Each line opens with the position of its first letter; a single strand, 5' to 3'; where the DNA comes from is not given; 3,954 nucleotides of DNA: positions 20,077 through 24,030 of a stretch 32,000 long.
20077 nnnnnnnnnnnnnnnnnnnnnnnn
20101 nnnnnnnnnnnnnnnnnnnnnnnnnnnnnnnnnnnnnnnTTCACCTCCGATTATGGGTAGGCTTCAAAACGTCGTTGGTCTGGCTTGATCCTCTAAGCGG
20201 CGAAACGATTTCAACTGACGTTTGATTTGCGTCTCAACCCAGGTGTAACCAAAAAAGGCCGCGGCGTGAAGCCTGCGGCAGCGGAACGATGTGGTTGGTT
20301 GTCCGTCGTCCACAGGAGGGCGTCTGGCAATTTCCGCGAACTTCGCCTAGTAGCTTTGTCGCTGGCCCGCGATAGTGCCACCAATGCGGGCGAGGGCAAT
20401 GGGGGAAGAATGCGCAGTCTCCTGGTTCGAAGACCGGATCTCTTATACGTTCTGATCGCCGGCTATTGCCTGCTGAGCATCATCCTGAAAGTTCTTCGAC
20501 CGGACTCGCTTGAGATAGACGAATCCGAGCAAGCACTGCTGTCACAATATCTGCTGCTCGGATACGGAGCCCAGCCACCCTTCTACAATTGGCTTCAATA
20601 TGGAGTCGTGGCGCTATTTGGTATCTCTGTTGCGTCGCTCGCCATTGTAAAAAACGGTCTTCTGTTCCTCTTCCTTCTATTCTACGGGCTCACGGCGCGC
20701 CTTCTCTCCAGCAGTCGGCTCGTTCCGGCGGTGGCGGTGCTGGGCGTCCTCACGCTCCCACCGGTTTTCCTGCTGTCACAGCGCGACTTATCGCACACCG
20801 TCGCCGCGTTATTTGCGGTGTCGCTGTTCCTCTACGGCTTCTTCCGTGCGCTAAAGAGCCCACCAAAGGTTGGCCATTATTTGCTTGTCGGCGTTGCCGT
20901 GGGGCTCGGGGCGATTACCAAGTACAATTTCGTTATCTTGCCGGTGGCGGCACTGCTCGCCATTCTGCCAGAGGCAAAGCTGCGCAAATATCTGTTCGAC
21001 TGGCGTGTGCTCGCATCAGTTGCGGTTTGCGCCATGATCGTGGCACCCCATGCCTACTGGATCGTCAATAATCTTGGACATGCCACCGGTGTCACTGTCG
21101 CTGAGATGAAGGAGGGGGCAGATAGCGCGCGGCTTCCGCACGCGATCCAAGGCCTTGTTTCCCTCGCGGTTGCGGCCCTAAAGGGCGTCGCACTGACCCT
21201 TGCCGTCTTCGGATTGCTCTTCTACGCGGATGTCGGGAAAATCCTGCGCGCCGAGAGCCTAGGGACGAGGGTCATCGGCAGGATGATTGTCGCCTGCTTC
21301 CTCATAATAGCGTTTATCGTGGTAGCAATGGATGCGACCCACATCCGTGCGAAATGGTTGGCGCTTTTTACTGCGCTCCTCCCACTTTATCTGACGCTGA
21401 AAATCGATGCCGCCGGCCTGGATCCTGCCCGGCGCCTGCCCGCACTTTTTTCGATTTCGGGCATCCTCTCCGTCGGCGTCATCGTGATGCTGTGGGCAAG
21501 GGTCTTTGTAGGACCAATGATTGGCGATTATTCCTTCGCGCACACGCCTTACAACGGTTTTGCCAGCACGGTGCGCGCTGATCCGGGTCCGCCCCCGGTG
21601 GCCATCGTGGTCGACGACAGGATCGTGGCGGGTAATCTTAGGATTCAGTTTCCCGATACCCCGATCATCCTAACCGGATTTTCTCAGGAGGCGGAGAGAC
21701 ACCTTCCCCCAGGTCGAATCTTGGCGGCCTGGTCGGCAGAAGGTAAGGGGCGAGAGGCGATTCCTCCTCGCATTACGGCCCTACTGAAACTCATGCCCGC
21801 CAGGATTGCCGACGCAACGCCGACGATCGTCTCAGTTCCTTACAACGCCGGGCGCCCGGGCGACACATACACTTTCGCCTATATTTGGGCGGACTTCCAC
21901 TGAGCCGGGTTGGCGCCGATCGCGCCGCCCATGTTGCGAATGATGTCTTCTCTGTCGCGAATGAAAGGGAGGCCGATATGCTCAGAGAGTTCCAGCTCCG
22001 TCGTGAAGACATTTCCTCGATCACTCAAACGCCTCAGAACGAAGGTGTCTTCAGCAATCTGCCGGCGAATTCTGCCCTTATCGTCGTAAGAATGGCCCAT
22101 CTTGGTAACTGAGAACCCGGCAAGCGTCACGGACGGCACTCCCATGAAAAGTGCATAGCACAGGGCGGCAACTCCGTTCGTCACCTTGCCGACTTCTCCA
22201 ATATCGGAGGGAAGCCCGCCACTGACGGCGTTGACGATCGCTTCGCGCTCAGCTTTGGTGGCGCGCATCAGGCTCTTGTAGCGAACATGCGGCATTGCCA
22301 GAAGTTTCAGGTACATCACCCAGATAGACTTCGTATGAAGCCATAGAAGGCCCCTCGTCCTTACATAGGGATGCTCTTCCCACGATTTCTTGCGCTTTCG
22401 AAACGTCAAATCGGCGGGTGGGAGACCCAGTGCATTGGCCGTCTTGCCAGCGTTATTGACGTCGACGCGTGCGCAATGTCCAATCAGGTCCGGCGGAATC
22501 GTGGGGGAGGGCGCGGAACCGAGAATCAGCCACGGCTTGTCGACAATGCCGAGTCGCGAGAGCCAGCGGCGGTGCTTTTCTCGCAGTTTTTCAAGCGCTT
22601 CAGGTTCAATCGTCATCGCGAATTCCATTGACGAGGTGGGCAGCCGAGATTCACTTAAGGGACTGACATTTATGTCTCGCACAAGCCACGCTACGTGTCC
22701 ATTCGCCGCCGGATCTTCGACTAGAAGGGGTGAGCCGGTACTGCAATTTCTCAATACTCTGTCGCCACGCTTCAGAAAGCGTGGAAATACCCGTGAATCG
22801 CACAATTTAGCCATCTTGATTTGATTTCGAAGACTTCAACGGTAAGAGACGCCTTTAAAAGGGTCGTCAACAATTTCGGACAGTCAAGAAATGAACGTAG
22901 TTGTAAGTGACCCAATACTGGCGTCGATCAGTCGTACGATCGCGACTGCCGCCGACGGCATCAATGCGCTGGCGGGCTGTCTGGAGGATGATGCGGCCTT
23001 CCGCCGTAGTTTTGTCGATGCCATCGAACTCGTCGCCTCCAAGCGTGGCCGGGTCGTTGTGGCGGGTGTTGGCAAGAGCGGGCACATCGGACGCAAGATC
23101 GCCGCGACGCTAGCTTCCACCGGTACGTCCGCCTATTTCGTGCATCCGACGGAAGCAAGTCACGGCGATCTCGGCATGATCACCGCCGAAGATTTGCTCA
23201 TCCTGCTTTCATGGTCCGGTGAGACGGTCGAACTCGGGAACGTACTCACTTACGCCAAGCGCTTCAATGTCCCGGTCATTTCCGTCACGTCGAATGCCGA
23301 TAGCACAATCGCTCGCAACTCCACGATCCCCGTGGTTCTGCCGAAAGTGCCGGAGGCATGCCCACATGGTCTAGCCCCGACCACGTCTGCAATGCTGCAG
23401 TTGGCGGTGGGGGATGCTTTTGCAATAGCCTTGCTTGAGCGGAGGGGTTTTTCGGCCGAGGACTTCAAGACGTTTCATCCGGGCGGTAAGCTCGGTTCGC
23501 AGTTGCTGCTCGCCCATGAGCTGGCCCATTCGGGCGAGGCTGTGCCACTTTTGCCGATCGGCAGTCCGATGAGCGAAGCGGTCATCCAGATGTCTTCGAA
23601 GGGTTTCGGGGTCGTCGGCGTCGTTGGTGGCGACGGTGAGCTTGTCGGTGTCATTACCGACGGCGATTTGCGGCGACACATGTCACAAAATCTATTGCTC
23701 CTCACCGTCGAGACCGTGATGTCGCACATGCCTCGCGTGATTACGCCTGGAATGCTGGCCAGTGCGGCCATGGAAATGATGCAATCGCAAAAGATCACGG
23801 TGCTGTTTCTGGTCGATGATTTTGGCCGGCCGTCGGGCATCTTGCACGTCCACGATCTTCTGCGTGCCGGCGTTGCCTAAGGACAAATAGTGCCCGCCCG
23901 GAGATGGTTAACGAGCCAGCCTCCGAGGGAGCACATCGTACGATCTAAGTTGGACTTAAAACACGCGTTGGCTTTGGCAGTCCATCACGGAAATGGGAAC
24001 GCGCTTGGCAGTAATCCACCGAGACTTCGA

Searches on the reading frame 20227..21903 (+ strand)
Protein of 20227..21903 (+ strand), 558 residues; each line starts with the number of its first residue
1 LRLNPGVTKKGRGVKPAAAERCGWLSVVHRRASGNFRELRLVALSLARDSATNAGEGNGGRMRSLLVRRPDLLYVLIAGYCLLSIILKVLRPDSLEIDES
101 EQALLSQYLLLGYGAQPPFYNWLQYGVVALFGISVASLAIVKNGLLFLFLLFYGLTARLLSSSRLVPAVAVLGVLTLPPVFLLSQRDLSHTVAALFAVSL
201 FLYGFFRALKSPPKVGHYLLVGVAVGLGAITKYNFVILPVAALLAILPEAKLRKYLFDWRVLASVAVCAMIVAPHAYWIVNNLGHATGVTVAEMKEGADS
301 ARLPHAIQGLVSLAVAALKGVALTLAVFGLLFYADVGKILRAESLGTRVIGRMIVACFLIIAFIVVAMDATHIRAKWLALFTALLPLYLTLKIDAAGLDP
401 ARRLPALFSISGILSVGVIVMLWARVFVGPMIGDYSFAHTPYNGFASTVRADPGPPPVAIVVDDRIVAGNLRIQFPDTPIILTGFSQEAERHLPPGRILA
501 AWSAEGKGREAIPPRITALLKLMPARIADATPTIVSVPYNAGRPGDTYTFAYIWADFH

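Call 3: search_protein_families(library=pfam, proteins=[window:20227-21903:+], max_evalue=1)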
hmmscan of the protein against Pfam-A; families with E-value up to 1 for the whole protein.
window:20227-21903:+ (558 aa): 2 families
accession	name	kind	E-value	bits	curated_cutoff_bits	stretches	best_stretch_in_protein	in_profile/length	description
PF13231.12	PMT_2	-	2e-11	44.8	26.1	1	116-278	2-160/160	Dolichyl-phosphate-mannose-protein mannosyltransferase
PF15383.11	TMEM237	-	0.83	9.3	28.1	0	76-131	98-151/247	Transmembrane protein 237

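Call 4: search_protein_families(library=ncbifam, proteins=[window:20227-21903:+], max_evalue=1)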
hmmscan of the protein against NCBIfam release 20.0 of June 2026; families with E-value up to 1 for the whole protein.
window:20227-21903:+ (558 aa): 1 family
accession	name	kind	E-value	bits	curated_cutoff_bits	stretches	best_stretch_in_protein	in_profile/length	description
TIGR00779.1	cad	subfamily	0.37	10.6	181.65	1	346-394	25-73/193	CadD family cadmium resistance transporter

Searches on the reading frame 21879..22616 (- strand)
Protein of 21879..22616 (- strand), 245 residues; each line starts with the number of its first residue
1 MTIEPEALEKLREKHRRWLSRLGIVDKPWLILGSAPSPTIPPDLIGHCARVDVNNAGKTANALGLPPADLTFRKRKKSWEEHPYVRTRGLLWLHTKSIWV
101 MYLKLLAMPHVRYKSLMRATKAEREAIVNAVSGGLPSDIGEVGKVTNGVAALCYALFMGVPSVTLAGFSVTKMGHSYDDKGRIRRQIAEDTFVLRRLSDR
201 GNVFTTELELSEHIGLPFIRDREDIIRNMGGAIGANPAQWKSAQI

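Call 63: search_protein_families(library=pfam, alignment_id=A4, max_evalue=0.1)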
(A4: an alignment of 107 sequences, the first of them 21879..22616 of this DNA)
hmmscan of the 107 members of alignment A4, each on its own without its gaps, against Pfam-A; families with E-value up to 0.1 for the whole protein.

A. member 1, window:21879-22616:- (245 aa): 1 family
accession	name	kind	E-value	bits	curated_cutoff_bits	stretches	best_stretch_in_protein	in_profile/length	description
PF21488.3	YqbF_HeH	-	0.027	14.5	27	0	221-233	12-24/39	YqbF, HeH motif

B. families by the number of members that match (of 107 scanned): 17 families
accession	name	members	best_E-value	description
PF00777.23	Glyco_transf_29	5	0.021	Glycosyltransferase family 29 (sialyltransferase)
PF01973.23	MptE-like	4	0.0025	6-hydroxymethylpterin diphosphokinase MptE-like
PF16912.11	Glu_dehyd_C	1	0.0001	Glucose dehydrogenase C-terminus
PF18373.7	Spectrin_2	1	0.0024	Spectrin like domain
PF18480.7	DUF5615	1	0.0035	Domain of unknown function (DUF5615)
PF14056.11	DUF4250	1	0.0074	Domain of unknown function (DUF4250)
PF21681.2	Csa5_I-A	1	0.0075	Type-I-A Cascade subunit Csa5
PF24655.1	DUF7645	1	0.0084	Domain of unknown function (DUF7645)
PF23353.1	BBS2_hp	1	0.016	BBS2 hairpin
PF21488.3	YqbF_HeH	1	0.027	YqbF, HeH motif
PF17918.6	TetR_C_15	1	0.053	Tetracyclin repressor-like, C-terminal domain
PF04919.18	DUF655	1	0.07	Protein of unknown function (DUF655)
PF18836.7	B_solenoid_ydck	1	0.074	YdcK Beta solenoid repeat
PF01850.27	PIN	1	0.076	PIN domain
PF17783.7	CvfB_WH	1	0.083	CvfB-like winged helix domain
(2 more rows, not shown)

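Call 64: search_solved_structures(query=A4, max_evalue=10, show_alignments=2)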
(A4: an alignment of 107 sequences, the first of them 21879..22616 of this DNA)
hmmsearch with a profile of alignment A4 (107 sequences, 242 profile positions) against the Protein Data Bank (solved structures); distinct sequences matched with E-value up to 10: 10.
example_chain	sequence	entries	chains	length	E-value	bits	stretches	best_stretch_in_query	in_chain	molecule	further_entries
2wqq_A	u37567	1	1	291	4e-05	26.3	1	148-188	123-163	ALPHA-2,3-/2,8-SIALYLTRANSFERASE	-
2x61_A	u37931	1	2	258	7.5e-05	25.5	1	152-188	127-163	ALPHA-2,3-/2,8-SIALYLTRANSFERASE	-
2x63_A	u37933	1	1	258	7.6e-05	25.4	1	152-188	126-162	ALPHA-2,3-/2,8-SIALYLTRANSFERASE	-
1ro8_A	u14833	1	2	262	7.6e-05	25.4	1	152-188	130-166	alpha-2,3/8-sialyltransferase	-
2x62_A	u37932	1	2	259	7.6e-05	25.4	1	152-188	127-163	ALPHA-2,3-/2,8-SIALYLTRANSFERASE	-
2drj_A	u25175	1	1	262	7.6e-05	25.4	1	152-188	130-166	Alpha-2,3/8-sialyltransferase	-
1ro7_A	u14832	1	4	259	7.8e-05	25.4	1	152-188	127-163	alpha-2,3/8-sialyltransferase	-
9c08_A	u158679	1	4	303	0.07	15.7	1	147-182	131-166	CMP-Neu5Ac--lipooligosaccharide alpha 2-3 sialyltransferase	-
2p2v_A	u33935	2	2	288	0.29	13.7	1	151-183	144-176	Alpha-2,3-sialyltransferase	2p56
1hv8_A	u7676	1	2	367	2.1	10.9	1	89-159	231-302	PUTATIVE ATP-DEPENDENT RNA HELICASE MJ0669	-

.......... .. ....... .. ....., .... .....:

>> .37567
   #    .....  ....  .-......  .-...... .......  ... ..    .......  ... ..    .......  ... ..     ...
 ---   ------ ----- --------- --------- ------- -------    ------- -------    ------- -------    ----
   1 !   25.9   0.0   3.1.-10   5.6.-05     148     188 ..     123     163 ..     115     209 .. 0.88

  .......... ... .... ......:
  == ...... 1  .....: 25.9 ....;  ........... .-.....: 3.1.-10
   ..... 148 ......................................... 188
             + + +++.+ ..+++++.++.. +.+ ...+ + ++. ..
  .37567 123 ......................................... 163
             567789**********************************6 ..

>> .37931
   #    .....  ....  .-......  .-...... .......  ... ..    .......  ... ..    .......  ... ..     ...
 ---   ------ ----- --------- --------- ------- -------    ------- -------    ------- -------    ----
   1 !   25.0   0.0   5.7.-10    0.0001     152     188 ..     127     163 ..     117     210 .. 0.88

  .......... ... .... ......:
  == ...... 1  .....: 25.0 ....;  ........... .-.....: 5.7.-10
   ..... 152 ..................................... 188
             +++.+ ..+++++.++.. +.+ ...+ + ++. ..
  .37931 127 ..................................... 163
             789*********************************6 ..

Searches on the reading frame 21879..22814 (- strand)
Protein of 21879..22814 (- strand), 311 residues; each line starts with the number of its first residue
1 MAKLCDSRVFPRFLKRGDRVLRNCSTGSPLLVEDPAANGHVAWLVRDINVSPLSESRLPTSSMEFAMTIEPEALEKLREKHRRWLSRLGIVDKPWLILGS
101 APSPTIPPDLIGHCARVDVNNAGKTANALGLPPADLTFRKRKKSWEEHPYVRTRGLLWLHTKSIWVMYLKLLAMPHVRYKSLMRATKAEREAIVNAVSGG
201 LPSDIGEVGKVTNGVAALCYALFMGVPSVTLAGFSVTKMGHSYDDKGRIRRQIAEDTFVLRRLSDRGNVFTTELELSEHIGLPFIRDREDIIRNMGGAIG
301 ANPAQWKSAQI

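Call 3: search_protein_families(library=pfam, proteins=[window:21879-22814:-], max_evalue=1)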
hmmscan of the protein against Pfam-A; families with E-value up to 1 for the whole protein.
window:21879-22814:- (311 aa): 1 family
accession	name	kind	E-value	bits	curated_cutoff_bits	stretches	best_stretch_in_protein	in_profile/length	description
PF21488.3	YqbF_HeH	-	0.048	13.7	27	0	287-299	12-24/39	YqbF, HeH motif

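Call 4: search_protein_families(library=ncbifam, proteins=[window:21879-22814:-], max_evalue=1)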
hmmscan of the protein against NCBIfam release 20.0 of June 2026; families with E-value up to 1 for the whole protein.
window:21879-22814:- (311 aa): 0 families

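Call 29: search_protein_representatives(protein=window:21879-22814:-)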
Query: 311 residues. Proteins with E-value up to 0.001 (for the whole library): 135; up to 1e-10: 41; up to 1e-30: 11. The best 135 are listed.
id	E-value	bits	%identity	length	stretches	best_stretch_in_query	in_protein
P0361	1.4e-74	267.7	55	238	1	68-287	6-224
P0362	4.6e-38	147.8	51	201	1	129-291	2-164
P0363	3.7e-36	141.5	36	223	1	73-286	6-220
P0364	3.2e-35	138.4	49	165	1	129-278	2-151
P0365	2.7e-34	135.4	41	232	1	71-286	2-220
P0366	2.8e-33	132.0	37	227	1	69-284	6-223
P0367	7.0e-33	130.7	34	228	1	74-285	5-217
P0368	2.3e-32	129.1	41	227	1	75-285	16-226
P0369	2.4e-32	129.0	41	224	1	81-287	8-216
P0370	2.6e-32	128.8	41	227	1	74-283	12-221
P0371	3.7e-31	125.1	38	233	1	70-286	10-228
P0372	1.1e-27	113.6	38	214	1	84-282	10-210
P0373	4.8e-27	111.6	35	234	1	80-284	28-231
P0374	2.3e-24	102.8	34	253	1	72-284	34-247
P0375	3.2e-24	102.3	60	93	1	74-160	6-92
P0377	2.6e-23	99.3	32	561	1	66-286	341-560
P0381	5.9e-20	88.3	32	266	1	72-292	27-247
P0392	6.5e-13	65.1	32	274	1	73-306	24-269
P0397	3.4e-11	59.5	30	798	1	77-283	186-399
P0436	3.1e-07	46.5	34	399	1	81-285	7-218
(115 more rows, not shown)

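Call 81: list_cluster_members(proteins=[P0361, P0363, P0365, P0367, P0373, P0377, P0397, P0381, P0392, P0436])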
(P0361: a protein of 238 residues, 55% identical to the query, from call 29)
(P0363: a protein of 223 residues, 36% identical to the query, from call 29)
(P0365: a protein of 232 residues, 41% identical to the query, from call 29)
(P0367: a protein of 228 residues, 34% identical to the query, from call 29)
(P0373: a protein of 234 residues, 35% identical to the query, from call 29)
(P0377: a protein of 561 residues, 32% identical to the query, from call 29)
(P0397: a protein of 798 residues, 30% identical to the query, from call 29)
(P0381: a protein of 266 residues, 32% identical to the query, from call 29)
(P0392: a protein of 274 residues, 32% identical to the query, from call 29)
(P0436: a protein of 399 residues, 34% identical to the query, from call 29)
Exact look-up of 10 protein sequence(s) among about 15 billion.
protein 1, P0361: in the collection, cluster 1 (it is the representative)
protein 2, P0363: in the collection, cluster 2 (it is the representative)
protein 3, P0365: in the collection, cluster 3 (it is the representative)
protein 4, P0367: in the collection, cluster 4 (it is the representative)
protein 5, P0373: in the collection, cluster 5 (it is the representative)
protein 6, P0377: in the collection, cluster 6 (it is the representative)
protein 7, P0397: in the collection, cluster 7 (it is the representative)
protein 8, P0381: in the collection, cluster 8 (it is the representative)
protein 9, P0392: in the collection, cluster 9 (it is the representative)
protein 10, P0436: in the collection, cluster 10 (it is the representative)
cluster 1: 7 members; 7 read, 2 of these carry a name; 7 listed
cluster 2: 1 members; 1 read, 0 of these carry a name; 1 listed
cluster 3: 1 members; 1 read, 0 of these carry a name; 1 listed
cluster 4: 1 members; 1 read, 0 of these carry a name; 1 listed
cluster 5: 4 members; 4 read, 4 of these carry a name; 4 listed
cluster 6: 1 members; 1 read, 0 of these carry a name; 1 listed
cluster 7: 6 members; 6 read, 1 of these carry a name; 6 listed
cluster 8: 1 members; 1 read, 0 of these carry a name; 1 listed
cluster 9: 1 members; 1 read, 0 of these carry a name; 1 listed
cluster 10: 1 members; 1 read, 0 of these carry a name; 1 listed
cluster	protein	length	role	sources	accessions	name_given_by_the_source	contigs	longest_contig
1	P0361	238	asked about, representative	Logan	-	-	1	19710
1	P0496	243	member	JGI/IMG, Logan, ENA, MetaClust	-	\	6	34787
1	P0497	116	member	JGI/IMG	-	hypothetical protein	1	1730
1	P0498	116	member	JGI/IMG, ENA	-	-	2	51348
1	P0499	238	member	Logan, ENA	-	-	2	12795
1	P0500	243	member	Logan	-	-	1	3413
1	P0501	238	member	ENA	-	-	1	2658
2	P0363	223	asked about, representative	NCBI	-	-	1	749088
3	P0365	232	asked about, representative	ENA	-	-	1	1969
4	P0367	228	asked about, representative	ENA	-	-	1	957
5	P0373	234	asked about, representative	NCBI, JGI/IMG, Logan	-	hypothetical protein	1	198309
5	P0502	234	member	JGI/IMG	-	hypothetical protein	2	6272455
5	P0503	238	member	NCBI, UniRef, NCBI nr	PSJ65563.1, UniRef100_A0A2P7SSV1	hypothetical protein C7I84_00015 [Mesorhizobium ephedrae] | Membrane-anchored protein n=2 Tax=Kumtagia ephedrae TaxID=2116701 RepID=A0A2P7SSV1_9HYPH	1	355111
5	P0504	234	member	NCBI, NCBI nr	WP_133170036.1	hypothetical protein [Kumtagia ephedrae] | hypothetical protein [Mesorhizobium ephedrae]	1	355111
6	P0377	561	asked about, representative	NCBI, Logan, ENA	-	-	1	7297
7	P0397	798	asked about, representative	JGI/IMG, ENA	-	-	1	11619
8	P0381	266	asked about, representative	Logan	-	-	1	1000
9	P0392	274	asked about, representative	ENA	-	-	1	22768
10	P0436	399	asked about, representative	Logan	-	-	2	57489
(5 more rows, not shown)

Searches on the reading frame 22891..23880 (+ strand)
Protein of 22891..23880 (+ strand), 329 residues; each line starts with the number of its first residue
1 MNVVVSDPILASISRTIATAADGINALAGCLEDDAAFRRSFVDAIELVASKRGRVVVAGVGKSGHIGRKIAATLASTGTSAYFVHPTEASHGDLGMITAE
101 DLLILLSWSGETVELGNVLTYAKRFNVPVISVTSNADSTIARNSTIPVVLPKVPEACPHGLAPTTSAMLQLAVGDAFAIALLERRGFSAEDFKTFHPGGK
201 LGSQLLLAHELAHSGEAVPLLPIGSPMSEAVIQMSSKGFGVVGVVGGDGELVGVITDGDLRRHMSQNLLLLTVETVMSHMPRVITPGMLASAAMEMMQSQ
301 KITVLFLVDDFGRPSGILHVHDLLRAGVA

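Call 3: search_protein_families(library=pfam, proteins=[window:22891-23880:+], max_evalue=1)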
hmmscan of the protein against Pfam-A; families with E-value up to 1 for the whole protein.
window:22891-23880:+ (329 aa): 3 families
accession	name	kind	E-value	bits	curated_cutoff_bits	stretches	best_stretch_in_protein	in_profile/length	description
PF01380.27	SIS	-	1.5e-28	99.7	25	1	51-180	4-131/131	SIS domain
PF00571.33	CBS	-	2.8e-18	66.4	24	2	273-326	1-54/57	CBS domain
PF13580.11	SIS_2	-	0.0056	17.2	27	1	97-134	101-138/138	SIS domain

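Call 4: search_protein_families(library=ncbifam, proteins=[window:22891-23880:+], max_evalue=1)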
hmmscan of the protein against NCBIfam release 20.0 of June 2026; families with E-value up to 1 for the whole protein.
window:22891-23880:+ (329 aa): 33 families (the best 25 are shown)
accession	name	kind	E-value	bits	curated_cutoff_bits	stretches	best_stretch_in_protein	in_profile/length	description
NF008141.0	PRK10892.1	equivalog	4e-85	285.9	505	1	34-328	31-327/328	arabinose-5-phosphate isomerase KdsD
TIGR00393.1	kpsF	subfamily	2.4e-81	273.3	203.7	1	53-319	1-268/268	KpsF/GutQ family sugar-phosphate isomerase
NF008581.0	PRK11543.1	equivalog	4.1e-75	252.8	481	1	39-328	29-320/321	arabinose-5-phosphate isomerase GutQ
TIGR03127.2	RuMP_HxlB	equivalog_domain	4.7e-15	55.9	160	1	49-196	27-174/178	6-phospho-3-hexuloisomerase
NF041755.1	RuMP_HxlAB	equivalog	2.5e-10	39.9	500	1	50-162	244-342/391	bifunctional 3-hexulose-6-phosphate synthase/6-phospho-3-hexuloisomerase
NF001484.0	PRK00331.1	subfamily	3.7e-08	32.2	381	1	48-188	282-419/601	isomerizing glutamine--fructose-6-phosphate transaminase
NF040776.2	AlsR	equivalog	7.8e-08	31.6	400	1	96-184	173-259/279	transcriptional repressor AlsR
NF008590.0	PRK11557.1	equivalog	1.6e-07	31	355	1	41-184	122-262/282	MurR/RpiR family transcriptional regulator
NF008451.0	PRK11302.1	subfamily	3.3e-07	30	296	1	99-188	175-261/286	transcriptional regulator HexR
NF008458.0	PRK11337.1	equivalog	3.2e-06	26.3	378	1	59-183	148-270/293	MurR/RpiR family transcriptional regulator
NF005869.0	PRK07807.1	equivalog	5.4e-06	25.7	549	1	228-328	109-205/479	GuaB1 family IMP dehydrogenase-related protein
NF003915.0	PRK05441.1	subfamily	1.9e-05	23.9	168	1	97-156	129-188/300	N-acetylmuramic acid 6-phosphate etherase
NF009222.0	PRK12570.1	subfamily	2.2e-05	23.5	255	1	97-155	136-194/307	N-acetylmuramic acid 6-phosphate etherase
TIGR01135.1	glmS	equivalog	2.5e-05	23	418.05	1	50-187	289-423/607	glutamine--fructose-6-phosphate transaminase (isomerizing)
NF010701.0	PRK14101.1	equivalog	8.1e-05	21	920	1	40-188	457-601/638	bifunctional transcriptional regulator/glucokinase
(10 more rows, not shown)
